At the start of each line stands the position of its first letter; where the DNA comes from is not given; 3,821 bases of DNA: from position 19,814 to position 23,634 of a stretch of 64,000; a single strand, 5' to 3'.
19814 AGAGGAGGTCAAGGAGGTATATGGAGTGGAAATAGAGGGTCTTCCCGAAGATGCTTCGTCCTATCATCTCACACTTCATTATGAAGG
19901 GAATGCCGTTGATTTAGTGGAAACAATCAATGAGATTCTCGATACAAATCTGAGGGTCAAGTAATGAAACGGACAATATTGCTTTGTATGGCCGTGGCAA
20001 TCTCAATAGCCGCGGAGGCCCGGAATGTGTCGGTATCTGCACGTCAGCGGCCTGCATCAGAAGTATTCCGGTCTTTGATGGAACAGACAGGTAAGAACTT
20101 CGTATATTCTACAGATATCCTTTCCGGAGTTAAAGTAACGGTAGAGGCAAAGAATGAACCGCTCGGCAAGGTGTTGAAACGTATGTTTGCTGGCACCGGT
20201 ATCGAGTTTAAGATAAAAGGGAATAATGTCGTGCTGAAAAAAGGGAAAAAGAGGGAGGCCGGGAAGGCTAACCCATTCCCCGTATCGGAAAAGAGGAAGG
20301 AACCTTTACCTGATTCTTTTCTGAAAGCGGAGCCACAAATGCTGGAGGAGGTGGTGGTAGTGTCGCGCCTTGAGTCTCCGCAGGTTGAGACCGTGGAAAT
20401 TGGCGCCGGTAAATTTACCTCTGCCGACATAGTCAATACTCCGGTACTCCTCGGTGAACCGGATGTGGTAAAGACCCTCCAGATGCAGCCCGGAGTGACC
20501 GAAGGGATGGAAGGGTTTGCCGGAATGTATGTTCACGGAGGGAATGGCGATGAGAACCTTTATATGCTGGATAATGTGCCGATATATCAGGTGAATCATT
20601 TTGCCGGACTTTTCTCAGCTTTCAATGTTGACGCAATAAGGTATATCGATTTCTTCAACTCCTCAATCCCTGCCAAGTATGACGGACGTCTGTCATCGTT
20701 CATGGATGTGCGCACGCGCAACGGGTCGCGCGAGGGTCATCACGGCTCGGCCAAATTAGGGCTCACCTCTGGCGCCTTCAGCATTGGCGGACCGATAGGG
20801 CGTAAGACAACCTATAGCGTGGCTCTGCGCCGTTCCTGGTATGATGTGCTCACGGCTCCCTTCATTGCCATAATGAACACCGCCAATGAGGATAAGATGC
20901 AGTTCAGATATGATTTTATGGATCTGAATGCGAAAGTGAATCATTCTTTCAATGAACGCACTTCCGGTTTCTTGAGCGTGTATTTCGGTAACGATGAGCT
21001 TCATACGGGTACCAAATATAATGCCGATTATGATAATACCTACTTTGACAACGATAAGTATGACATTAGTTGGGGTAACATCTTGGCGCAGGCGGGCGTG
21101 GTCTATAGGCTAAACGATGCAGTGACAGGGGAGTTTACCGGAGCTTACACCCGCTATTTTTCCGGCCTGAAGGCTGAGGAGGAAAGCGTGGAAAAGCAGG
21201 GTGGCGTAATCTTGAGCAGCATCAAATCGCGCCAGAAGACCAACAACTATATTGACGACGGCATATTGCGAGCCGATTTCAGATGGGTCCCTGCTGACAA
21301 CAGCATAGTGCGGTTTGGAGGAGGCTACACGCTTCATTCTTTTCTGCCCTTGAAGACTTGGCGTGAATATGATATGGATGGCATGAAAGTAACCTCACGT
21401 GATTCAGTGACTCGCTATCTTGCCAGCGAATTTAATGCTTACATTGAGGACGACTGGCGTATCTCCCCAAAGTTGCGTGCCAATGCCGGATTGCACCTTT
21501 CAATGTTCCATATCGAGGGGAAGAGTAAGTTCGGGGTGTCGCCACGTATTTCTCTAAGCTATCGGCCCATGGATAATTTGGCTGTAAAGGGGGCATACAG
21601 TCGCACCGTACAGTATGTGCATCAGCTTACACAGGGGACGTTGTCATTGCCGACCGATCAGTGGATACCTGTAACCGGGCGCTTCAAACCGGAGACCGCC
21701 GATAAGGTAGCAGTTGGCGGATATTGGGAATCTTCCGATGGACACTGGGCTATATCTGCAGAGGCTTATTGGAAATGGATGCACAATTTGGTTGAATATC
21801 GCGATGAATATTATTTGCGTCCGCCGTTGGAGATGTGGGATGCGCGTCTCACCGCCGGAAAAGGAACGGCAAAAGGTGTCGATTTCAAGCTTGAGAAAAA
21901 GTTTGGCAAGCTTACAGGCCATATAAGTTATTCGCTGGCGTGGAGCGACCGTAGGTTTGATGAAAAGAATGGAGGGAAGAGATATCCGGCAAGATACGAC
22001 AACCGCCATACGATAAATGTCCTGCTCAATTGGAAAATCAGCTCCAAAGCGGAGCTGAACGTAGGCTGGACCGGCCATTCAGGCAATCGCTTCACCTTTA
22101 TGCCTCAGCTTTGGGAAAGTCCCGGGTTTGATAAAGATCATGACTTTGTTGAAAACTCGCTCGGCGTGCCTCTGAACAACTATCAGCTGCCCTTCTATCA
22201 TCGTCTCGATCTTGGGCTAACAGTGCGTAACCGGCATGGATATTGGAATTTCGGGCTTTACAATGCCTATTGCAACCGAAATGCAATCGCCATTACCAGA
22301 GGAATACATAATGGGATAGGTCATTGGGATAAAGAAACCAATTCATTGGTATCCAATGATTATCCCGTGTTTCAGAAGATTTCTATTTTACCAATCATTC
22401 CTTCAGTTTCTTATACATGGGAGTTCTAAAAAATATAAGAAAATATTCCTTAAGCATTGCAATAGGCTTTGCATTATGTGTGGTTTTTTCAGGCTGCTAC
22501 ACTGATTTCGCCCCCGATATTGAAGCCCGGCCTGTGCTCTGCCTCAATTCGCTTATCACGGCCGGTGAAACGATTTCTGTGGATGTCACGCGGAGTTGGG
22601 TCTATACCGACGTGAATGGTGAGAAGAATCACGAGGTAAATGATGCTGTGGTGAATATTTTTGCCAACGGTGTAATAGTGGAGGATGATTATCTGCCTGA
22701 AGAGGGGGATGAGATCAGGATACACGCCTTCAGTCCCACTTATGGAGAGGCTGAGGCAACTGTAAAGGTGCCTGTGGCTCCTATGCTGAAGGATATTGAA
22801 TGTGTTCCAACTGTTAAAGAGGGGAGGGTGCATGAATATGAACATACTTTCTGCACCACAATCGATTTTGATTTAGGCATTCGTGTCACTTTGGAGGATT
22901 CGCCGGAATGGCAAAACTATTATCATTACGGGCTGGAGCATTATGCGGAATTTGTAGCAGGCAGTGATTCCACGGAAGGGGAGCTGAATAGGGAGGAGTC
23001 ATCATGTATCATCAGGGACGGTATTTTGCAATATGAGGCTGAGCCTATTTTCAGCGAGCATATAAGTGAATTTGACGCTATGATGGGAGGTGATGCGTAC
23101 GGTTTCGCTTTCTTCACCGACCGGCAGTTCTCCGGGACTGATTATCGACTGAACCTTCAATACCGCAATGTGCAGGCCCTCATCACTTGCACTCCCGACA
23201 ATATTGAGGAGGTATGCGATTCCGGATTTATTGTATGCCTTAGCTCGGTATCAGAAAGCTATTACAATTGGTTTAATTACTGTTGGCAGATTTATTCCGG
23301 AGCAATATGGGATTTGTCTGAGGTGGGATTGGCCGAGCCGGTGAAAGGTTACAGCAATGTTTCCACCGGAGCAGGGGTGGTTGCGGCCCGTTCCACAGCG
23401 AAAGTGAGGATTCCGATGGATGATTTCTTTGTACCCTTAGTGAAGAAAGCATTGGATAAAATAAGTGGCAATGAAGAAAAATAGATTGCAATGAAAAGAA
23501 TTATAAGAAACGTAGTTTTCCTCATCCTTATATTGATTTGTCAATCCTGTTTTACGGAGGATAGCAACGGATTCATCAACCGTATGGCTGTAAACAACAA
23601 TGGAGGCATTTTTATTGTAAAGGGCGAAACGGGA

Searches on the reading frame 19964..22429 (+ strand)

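Call 58: search_protein_families(library=pfam, proteins=[window:19964-22429:+], max_evalue=0.0001)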
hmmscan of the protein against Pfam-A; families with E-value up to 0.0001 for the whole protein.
window:19964-22429:+ (821 aa): 3 families
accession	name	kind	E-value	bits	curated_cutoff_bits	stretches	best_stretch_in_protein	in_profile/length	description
PF00593.30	TonB_dep_Rec_b-barrel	-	2.2e-19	71.1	27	1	326-766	29-434/436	TonB dependent receptor-like, beta-barrel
PF07660.19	STN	-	3.2e-11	43.2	28.4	1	45-92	2-50/52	Secretin and TonB N terminus short domain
PF25183.1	OMP_b-brl_4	-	8.1e-06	24.9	30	0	476-510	354-388/838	Outer membrane beta barrel domain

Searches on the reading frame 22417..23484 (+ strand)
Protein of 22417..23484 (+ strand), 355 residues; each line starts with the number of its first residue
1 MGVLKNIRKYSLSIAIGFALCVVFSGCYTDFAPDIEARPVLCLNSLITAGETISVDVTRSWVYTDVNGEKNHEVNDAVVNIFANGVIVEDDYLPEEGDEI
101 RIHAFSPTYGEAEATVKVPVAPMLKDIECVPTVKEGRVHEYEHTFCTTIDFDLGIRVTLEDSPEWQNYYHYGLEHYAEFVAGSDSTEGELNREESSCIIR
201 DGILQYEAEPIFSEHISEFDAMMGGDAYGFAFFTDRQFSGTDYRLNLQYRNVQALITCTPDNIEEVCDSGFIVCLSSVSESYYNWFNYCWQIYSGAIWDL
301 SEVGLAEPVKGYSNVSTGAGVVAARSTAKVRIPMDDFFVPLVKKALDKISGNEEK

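Call 58: search_protein_families(library=pfam, proteins=[window:22417-23484:+], max_evalue=0.0001)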
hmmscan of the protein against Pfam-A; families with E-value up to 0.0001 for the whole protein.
window:22417-23484:+ (355 aa): 1 family
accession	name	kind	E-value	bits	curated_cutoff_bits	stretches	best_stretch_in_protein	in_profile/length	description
PF14054.11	DUF4249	-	9.9e-32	111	28.5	1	29-329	2-267/269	Domain of unknown function (DUF4249)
